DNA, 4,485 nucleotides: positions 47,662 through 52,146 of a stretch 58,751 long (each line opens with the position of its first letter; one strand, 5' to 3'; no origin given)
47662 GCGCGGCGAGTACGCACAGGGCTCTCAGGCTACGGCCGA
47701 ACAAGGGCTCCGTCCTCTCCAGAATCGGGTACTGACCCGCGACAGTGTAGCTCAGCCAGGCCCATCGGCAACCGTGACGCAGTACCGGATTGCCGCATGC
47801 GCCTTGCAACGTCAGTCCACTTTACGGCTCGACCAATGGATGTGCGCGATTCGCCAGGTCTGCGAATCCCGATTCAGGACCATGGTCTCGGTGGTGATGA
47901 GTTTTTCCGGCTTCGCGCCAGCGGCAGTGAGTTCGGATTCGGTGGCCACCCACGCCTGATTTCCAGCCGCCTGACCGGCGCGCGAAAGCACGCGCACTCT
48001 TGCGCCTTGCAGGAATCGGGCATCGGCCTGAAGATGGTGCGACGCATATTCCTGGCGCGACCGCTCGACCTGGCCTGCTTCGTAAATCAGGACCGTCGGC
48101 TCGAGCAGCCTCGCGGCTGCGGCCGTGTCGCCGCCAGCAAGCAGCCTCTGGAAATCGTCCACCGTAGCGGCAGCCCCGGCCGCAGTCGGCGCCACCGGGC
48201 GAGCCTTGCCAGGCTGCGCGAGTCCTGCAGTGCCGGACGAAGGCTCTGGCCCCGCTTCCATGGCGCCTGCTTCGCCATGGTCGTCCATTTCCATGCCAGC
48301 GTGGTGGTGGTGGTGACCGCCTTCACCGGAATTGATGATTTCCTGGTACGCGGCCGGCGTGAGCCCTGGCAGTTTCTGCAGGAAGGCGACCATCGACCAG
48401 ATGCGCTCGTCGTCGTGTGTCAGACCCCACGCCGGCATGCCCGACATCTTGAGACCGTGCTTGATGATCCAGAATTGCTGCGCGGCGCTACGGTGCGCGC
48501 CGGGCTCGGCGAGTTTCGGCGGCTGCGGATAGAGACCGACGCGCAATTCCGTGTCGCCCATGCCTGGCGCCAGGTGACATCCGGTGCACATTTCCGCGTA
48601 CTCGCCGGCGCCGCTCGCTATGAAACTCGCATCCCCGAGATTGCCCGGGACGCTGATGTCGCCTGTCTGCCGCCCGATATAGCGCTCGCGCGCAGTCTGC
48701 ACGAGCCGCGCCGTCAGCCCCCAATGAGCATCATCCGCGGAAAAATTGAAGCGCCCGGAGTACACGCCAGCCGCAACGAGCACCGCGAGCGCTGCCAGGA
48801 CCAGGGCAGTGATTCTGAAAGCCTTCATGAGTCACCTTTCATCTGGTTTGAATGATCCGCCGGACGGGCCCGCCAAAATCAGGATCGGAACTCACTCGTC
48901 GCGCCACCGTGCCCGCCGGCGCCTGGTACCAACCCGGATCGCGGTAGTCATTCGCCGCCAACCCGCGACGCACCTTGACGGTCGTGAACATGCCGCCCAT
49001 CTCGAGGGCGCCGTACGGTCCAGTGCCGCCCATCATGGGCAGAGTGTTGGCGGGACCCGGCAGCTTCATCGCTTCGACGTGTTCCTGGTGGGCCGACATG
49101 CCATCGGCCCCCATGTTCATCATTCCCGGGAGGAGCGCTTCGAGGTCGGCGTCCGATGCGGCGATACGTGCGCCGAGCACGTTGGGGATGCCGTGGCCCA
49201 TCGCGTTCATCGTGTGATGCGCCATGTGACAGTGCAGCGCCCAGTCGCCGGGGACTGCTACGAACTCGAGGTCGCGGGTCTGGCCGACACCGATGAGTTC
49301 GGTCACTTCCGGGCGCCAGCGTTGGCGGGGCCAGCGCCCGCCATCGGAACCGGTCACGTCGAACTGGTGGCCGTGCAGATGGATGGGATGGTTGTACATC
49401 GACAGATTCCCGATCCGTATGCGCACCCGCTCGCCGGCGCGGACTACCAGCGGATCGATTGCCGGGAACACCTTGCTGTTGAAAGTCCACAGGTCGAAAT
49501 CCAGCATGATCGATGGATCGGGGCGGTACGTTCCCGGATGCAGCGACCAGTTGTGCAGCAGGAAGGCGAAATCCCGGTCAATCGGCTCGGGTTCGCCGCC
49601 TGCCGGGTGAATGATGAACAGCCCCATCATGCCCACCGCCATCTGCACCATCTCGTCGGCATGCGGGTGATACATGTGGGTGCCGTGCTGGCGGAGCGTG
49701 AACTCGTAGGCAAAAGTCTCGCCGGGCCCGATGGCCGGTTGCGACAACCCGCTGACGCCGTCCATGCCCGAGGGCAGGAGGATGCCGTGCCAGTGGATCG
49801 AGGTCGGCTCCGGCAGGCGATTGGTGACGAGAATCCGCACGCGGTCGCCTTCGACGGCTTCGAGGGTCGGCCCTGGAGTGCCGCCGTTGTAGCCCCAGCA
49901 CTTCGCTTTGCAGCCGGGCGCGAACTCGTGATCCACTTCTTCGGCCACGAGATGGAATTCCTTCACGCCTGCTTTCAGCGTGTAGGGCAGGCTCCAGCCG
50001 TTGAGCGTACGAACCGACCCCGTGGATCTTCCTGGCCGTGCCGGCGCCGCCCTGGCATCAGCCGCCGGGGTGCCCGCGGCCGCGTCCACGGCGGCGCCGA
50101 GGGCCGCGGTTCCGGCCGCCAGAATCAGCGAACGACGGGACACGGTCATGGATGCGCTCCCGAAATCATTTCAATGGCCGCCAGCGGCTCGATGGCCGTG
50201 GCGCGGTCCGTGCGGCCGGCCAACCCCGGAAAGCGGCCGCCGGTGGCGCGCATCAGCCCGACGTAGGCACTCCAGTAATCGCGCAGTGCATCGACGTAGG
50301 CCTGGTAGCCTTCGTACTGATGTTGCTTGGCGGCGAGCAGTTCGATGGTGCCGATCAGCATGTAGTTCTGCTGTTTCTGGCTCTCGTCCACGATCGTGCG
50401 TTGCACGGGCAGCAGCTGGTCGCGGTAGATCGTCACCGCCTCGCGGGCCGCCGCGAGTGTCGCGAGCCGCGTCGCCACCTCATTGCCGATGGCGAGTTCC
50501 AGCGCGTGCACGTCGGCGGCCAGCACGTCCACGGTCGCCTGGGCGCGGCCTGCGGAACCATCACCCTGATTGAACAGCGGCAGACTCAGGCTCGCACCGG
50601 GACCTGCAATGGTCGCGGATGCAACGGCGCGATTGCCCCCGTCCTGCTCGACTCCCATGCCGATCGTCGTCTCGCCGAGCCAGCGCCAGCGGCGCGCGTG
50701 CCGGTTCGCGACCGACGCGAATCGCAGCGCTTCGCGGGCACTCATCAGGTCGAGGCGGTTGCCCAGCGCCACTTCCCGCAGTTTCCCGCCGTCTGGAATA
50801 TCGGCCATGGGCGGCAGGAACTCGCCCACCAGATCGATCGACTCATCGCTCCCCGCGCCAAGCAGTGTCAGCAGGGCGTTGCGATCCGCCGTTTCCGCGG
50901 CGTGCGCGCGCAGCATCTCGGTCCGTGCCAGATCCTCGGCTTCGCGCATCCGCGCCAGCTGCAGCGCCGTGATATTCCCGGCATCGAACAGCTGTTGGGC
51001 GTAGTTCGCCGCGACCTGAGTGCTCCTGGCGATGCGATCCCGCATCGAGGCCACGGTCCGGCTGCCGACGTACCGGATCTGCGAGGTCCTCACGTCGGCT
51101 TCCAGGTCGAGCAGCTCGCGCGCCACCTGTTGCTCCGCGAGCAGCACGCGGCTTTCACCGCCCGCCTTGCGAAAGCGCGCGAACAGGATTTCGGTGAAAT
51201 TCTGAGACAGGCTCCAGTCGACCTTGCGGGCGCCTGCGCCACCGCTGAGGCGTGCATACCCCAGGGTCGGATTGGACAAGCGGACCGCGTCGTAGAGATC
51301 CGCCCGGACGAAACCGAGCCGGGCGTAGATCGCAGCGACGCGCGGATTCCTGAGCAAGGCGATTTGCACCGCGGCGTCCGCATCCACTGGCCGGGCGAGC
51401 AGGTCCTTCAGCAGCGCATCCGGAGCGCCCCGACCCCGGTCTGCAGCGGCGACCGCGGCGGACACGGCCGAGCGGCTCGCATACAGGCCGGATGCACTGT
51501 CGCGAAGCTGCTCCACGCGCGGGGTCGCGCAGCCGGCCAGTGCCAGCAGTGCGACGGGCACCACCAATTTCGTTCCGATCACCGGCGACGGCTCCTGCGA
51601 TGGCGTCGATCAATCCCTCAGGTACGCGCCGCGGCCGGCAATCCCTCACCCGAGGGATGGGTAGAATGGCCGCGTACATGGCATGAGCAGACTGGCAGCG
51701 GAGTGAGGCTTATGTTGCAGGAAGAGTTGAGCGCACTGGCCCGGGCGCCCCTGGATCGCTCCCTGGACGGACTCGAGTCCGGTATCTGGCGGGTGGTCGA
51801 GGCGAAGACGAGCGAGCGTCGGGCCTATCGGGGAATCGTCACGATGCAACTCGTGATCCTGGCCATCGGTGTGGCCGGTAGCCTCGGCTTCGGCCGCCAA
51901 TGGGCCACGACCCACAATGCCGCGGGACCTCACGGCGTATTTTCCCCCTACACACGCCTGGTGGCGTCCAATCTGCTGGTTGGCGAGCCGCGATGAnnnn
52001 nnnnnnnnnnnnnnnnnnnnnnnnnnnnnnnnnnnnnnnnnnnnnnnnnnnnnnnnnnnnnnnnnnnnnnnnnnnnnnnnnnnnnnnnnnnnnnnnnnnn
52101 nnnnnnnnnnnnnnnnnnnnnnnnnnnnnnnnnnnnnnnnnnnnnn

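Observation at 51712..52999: CnrYXH-like three-gene signalling module outside its usual nickel/cobalt pump context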

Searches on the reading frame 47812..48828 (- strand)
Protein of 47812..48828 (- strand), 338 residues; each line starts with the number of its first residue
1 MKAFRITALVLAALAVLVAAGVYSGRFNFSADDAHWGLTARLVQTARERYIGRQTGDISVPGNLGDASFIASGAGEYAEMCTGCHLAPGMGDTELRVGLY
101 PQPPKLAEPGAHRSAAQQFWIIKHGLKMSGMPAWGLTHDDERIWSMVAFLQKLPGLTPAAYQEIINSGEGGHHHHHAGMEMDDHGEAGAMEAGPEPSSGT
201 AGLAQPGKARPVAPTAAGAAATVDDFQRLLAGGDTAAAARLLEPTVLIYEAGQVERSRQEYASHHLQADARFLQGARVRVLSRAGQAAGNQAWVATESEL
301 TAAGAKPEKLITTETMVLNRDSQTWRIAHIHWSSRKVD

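Call 10: search_protein_families(library=pfam, proteins=[window:47812-48828:-], max_evalue=0.00001)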
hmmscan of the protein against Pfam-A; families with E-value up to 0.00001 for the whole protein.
window:47812-48828:- (338 aa): 2 families
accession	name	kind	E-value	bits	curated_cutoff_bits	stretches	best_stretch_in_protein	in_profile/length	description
PF13442.11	Cytochrome_CBB3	-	4.6e-13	49.7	27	1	70-150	3-68/68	Cytochrome C oxidase, cbb3-type, subunit III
PF13474.12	SnoaL_3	-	5e-09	37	22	1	221-333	3-117/121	SnoaL-like domain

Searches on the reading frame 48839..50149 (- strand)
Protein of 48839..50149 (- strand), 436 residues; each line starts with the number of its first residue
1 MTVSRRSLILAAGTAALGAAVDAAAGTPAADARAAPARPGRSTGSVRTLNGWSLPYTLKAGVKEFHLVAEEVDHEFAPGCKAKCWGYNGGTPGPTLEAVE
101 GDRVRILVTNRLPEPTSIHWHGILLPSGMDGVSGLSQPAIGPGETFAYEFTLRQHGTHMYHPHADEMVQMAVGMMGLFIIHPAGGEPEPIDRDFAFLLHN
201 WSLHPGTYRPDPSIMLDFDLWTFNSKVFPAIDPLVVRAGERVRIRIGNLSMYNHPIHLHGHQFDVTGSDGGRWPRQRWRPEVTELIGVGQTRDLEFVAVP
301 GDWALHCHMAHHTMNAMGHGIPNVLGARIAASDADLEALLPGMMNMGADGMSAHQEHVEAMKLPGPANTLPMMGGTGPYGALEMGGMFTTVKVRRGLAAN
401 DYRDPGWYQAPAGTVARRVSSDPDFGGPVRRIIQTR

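Call 10: search_protein_families(library=pfam, proteins=[window:48839-50149:-], max_evalue=0.00001)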
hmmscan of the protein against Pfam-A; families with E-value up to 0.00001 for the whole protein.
window:48839-50149:- (436 aa): 2 families
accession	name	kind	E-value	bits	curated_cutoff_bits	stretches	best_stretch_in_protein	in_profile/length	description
PF07732.21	Cu-oxidase_3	-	3.9e-40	137.1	21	1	75-182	8-116/119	Multicopper oxidase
PF07731.20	Cu-oxidase_2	-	3.9e-27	95.1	20.4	1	220-319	21-129/137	Multicopper oxidase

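Call 14: search_protein_families(library=ncbifam, proteins=[window:48839-50149:-], max_evalue=1e-10)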
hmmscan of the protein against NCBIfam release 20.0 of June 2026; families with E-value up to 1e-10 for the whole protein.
window:48839-50149:- (436 aa): 7 families
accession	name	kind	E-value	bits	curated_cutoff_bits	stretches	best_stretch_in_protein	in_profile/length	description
TIGR01480.1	copper_res_A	subfamily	8.5e-56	189.6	478.95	2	4-203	7-183/593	copper resistance system multicopper oxidase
TIGR03388.1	ascorbase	equivalog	1.3e-30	106.6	614.8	1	71-202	7-143/542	L-ascorbate oxidase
NF008205.1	PRK10965.1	equivalog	1.8e-25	89.8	525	1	38-181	30-164/529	multicopper oxidase CueO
TIGR03389.1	laccase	equivalog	1.5e-21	76.8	558.9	1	85-201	25-144/539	laccase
TIGR02376.1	Cu_nitrite_red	equivalog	1.5e-14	54.1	296.3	1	63-188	28-152/326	copper-containing nitrite reductase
TIGR03390.1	ascorbOXfungal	equivalog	5.9e-14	51.5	445.35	0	87-197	32-144/538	L-ascorbate oxidase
NF008135.0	PRK10883.1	equivalog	8.2e-12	44.3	581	1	65-184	48-167/471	cell division protein FtsP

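Call 84: search_solved_structures(query=window:48839-50149:-, max_evalue=1e-10)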
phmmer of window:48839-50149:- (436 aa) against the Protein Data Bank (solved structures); distinct sequences matched with E-value up to 1e-10: 115 (the best 60 are shown).
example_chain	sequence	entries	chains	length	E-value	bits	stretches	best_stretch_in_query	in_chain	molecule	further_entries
4f7k_A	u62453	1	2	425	1.1e-39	139.9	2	66-270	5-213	Laccase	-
6vow_A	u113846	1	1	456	7.8e-38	133.9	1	60-270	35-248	multicopper oxidase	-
6vox_A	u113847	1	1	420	3.2e-35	125.2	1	64-211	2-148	Copper oxidase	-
3g5w_A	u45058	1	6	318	2.2e-33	119.2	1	83-316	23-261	Multicopper oxidase type 1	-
2zwn_A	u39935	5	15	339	9e-32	113.9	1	63-314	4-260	two-domain type laccase | Multicopper oxidase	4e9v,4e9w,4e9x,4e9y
3gdc_A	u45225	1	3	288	1.4e-31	113.2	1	62-311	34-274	Multicopper oxidase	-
1aoz_A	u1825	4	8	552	2e-28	102.8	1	71-205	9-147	ASCORBATE OXIDASE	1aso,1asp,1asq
7rab_A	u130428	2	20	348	1.4e-25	93.4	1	62-184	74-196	multicopper oxidase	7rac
9cpm_A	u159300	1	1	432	9.6e-25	90.7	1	79-274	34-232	Laccase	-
6wcn_A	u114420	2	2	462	1.1e-24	90.6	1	79-274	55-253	Laccase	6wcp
2xu9_A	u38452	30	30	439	1.1e-24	90.4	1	79-274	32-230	LACCASE | LACCASE-LIKE PROTEIN | THERMUS THERMOPHILUS MULTICOPPER OXIDASE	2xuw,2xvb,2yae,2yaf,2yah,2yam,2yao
6w2k_A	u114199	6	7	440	1.1e-24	90.4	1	79-274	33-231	Laccase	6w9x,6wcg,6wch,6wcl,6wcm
9cck_C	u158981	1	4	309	5e-24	88.3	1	64-317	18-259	Copper-containing nitrite reductase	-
9cck_A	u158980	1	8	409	1e-23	87.3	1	65-317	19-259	Copper-containing nitrite reductase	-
3v9e_A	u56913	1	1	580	1.6e-23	86.7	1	28-202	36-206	Laccase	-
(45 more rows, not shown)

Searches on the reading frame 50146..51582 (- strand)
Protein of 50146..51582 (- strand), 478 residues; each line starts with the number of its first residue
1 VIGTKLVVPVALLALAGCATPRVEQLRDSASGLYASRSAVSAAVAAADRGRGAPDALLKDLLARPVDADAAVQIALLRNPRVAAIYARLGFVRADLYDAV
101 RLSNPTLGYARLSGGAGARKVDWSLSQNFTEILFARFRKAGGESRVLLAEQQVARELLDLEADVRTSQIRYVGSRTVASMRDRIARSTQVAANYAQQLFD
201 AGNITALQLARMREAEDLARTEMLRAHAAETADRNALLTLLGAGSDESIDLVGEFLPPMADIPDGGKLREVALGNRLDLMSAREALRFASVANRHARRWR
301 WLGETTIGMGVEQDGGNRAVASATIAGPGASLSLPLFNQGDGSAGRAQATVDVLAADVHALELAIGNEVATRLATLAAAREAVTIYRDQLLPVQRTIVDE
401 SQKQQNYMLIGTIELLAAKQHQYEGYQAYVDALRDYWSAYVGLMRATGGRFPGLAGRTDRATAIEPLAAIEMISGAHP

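Call 10: search_protein_families(library=pfam, proteins=[window:50146-51582:-], max_evalue=0.00001)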
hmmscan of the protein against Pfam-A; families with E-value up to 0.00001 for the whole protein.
window:50146-51582:- (478 aa): 1 family
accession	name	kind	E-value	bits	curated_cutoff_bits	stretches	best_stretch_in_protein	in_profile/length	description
PF02321.23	OEP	-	1.9e-20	73.9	22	1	270-448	6-187/187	Outer membrane efflux protein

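Call 14: search_protein_families(library=ncbifam, proteins=[window:50146-51582:-], max_evalue=1e-10)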
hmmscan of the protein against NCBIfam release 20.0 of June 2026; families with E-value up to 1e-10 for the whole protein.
window:50146-51582:- (478 aa): 0 families

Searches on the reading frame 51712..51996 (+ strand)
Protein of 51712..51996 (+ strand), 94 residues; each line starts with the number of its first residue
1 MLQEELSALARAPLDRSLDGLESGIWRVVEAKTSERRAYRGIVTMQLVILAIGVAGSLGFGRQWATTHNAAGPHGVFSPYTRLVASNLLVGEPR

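Call 3: search_protein_families(library=pfam, proteins=[window:51712-51996:+], max_evalue=1)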
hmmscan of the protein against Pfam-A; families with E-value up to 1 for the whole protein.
window:51712-51996:+ (94 aa): 0 families

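Call 4: search_protein_families(library=ncbifam, proteins=[window:51712-51996:+], max_evalue=1)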
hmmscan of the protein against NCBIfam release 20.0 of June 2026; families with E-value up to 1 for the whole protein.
window:51712-51996:+ (94 aa): 0 families

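Call 7: search_solved_structures(query=window:51712-51996:+, max_evalue=10, show_alignments=2)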
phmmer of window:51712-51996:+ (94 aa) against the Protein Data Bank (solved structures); distinct sequences matched with E-value up to 10: 2.
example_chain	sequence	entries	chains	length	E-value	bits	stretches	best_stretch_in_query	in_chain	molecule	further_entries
8b6f_A8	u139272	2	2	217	0.31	14.6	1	22-57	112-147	NDUTT15 | ND5a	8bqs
8gym_tf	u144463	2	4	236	0.32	14.5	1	22-57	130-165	NDUTT15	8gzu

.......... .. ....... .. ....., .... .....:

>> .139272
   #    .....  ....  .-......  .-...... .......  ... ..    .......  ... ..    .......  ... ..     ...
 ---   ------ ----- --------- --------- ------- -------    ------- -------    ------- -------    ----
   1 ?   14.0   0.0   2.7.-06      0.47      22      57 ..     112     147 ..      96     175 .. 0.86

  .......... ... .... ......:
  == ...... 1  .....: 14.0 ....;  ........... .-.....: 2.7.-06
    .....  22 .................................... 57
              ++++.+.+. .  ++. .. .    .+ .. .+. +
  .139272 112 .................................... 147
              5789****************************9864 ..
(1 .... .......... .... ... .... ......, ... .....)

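Call 24: find_homologous_proteins(query=window:51712-51996:+, max_evalue=0.001)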
Query window:51712-51996:+ (94 aa): 3 proteins with E <= 0.001 among 7 candidates.
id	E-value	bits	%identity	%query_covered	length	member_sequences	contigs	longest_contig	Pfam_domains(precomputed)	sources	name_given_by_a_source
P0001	6.3e-54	197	100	100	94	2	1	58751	-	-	-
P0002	5.1e-38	147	78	100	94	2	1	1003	-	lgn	-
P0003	4.0e-30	121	67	100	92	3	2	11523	-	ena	-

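Call 51: search_protein_representatives(alignment_id=A3)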
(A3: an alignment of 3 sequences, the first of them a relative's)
Query: 3 sequences, 94 profile positions. Proteins with E-value up to 0.001 (for the whole library): 114; up to 1e-10: 11; up to 1e-30: 1. The best 114 are listed.
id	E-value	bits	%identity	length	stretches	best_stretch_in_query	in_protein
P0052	8.5e-36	138.3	-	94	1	1-93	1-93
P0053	1.1e-22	96.2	-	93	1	3-93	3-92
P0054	5.6e-21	90.8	-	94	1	1-94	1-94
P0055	9.4e-20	86.9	-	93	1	1-94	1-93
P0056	1.4e-15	73.5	-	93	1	1-93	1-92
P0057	2.1e-13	66.5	-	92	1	1-94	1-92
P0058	7.8e-13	64.7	-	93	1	2-93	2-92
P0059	6.2e-12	61.8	-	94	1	1-94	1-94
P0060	3.7e-11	59.3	-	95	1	1-92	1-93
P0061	9.0e-11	58.1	-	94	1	1-92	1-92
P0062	9.8e-11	58.0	-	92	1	1-91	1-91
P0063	1.1e-10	57.8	-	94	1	1-92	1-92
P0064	1.7e-10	57.2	-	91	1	1-89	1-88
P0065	1.7e-10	57.2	-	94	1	1-94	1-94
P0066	3.4e-10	56.2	-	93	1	1-93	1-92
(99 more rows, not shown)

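Call 78: predict_structure(alignment_id=A5)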
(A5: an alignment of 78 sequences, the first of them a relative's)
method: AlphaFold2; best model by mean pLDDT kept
length: 94 residues; sequences in the alignment: 78
mean_pLDDT: 81.2   pTM: 0.40
mean pLDDT of the five models: 81.2, 78.9, 78.6, 77.2, 75.4
residues with pLDDT >= 90: 41; 70-90: 26; 50-70: 27; < 50: 0
segments of 3 or more residues with pLDDT < 50: none
pLDDT, mean of each block of 10 residues (from residue 1): 87 83 94 94 98 93 70 54 66 65
secondary structure, 60 per line:
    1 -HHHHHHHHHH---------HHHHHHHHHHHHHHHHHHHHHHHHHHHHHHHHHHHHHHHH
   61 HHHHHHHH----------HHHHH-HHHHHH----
elements in order: H2-11 H21-68 H79-83 H85-90

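Call 81: fold_search(model_id=the predicted structure, library=pdb)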
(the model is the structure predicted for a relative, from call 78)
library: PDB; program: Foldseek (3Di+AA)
matches with E <= 10: 0; with E <= 0.001: 0
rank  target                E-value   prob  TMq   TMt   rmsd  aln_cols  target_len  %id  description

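Call 99: search_protein_families(library=pfam, alignment_id=A5, max_evalue=0.01)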
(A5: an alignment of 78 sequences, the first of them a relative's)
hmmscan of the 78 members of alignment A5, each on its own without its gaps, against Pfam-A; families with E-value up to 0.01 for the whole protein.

A. member 1, P0001 (94 aa): 0 families

B. families by the number of members that match (of 78 scanned): 2 families
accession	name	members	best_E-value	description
PF20129.4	DUF6519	1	0.0015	Family of unknown function (DUF6519)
PF09933.14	DUF2165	1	0.0099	Predicted small integral membrane protein (DUF2165)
